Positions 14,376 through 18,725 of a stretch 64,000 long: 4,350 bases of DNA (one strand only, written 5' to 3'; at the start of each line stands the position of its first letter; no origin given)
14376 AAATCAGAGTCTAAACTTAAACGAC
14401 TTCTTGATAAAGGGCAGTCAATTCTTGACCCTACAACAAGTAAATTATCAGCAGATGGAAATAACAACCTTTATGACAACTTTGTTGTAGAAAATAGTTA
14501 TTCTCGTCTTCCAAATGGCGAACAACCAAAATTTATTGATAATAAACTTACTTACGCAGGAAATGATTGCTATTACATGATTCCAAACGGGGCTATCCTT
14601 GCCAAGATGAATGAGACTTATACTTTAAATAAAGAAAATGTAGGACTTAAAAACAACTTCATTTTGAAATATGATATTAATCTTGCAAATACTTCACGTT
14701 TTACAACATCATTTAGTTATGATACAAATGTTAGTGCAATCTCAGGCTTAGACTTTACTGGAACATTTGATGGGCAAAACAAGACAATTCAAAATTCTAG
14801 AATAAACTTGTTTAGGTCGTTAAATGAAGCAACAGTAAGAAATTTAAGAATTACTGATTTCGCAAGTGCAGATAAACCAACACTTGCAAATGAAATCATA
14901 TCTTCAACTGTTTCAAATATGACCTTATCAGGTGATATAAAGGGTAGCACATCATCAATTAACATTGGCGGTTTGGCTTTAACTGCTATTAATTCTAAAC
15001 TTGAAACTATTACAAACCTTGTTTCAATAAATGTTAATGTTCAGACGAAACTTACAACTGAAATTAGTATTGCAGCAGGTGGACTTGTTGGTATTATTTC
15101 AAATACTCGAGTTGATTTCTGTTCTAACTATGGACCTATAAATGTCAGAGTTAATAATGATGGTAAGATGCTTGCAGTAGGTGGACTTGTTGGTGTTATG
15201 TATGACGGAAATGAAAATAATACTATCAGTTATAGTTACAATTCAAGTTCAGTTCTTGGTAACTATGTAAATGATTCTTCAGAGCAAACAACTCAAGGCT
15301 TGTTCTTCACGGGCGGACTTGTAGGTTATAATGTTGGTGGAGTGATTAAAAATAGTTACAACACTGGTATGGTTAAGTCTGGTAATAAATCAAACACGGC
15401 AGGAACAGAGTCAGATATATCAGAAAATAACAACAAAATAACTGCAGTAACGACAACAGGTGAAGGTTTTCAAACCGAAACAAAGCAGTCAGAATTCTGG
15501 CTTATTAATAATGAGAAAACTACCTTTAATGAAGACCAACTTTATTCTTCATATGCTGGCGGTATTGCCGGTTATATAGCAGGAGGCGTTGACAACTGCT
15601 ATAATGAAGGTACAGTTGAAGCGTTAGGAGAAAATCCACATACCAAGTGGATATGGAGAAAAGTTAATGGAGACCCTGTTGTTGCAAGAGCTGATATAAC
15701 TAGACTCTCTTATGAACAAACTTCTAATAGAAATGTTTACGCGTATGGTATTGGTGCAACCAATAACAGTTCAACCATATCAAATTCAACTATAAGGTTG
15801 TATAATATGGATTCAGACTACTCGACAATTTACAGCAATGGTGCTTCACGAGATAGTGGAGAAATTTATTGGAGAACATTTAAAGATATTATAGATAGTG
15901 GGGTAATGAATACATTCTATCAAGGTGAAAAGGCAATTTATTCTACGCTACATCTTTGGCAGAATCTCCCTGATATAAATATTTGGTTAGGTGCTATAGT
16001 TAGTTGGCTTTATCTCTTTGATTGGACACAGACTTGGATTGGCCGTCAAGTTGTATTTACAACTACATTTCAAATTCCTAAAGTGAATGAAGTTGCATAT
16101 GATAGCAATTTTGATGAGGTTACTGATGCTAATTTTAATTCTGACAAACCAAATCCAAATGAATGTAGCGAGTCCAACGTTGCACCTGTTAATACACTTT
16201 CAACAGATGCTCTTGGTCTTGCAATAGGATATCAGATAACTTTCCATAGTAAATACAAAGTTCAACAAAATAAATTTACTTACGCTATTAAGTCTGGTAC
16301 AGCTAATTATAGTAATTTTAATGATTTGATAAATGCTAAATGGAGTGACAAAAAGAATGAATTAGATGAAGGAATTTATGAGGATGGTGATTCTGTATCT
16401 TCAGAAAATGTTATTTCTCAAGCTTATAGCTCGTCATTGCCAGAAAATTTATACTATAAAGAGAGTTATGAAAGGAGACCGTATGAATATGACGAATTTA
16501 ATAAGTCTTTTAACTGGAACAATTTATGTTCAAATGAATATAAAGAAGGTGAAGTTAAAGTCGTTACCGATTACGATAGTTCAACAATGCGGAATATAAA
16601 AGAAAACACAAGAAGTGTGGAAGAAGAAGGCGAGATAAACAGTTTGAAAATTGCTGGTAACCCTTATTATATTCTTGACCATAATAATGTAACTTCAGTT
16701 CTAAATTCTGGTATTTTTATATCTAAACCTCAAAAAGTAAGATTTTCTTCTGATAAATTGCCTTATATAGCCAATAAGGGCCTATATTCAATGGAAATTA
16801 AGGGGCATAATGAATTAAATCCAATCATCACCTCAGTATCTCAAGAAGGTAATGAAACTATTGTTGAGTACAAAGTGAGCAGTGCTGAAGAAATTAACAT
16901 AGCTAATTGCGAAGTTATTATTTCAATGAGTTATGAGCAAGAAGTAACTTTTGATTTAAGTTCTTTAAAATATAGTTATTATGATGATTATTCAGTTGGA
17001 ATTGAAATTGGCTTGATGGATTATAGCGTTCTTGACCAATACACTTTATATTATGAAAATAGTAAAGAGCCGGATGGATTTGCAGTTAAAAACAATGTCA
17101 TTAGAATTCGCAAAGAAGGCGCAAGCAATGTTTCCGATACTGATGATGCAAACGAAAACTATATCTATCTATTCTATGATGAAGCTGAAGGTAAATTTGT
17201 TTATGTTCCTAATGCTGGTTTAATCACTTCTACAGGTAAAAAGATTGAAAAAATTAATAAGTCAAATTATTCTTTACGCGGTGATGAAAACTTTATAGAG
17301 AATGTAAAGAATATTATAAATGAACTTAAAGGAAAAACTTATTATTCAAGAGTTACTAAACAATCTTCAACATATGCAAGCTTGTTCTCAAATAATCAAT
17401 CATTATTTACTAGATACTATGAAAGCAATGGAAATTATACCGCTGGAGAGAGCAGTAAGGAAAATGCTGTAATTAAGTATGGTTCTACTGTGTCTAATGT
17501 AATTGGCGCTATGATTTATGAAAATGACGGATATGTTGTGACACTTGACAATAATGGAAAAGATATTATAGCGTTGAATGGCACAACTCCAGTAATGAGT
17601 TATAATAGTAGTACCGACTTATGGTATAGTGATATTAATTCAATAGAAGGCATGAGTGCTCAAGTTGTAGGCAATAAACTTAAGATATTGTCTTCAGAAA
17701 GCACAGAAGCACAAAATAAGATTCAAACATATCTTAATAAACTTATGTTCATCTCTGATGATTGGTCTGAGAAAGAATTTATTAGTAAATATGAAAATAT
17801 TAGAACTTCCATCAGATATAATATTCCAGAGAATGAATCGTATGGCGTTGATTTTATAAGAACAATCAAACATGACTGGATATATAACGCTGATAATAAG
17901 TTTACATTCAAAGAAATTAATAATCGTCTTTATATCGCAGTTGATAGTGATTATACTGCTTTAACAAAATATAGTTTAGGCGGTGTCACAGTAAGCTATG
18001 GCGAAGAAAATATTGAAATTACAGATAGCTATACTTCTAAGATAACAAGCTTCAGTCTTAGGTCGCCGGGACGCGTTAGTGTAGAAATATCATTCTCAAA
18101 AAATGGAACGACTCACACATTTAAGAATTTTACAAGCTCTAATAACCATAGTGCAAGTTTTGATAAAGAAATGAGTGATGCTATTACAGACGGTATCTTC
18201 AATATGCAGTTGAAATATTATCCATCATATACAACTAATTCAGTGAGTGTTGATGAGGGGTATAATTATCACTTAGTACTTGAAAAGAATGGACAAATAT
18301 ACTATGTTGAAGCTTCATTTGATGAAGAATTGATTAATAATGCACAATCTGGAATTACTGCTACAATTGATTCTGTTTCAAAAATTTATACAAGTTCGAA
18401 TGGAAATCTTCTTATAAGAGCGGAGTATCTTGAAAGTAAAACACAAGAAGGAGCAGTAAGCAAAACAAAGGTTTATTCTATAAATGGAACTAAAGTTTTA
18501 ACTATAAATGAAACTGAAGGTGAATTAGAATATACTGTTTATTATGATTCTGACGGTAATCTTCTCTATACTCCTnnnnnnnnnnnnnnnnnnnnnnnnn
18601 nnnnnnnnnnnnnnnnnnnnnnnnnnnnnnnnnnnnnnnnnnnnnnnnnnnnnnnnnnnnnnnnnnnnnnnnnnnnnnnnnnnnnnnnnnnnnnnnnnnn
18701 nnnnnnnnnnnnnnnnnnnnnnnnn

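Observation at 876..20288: Giant ORF 1: a 19.4-kb, 6,470-codon N-terminally lipid-anchored surface protein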

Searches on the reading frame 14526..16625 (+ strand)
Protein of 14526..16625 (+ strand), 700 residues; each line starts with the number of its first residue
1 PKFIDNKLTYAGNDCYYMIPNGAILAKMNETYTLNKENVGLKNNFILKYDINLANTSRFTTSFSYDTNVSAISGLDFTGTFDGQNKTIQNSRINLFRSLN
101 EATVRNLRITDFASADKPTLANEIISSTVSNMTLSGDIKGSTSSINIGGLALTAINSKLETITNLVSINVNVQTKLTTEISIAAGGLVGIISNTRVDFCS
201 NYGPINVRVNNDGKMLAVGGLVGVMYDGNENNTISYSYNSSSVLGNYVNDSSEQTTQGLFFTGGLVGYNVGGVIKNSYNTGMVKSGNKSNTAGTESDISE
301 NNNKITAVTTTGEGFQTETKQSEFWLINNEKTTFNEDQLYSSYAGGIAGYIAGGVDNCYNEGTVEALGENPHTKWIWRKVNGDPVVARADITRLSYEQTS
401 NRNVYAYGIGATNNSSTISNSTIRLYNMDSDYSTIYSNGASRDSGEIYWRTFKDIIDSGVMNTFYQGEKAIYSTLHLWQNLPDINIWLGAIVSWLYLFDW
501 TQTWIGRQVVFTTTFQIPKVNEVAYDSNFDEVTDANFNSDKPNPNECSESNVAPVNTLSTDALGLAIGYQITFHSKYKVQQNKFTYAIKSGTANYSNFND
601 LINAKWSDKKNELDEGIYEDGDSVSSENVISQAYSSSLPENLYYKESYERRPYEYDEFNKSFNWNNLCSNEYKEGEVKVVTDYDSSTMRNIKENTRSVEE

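Call 23: search_protein_families(library=pfam, proteins=[window:14526-16625:+], max_evalue=5)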
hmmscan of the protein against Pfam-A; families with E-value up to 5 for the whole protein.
window:14526-16625:+ (700 aa): 2 families
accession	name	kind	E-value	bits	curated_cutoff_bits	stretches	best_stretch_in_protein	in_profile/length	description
PF07581.17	Glug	-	0.00023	21.8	20.5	2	262-281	5-25/28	The GLUG motif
PF05342.19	Peptidase_M26_N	-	0.013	15.2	27.7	1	76-136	182-250/250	M26 IgA1-specific Metallo-endopeptidase N-terminal region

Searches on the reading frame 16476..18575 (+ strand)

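Call 23: search_protein_families(library=pfam, proteins=[window:16476-18575:+], max_evalue=5)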
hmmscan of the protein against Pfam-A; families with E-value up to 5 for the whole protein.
window:16476-18575:+ (700 aa): 1 family
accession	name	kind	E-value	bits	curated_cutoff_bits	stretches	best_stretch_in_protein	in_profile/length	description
PF05135.19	Phage_connect_1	-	0.89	10.4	21.2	1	261-314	38-93/101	Phage gp6-like head-tail connector protein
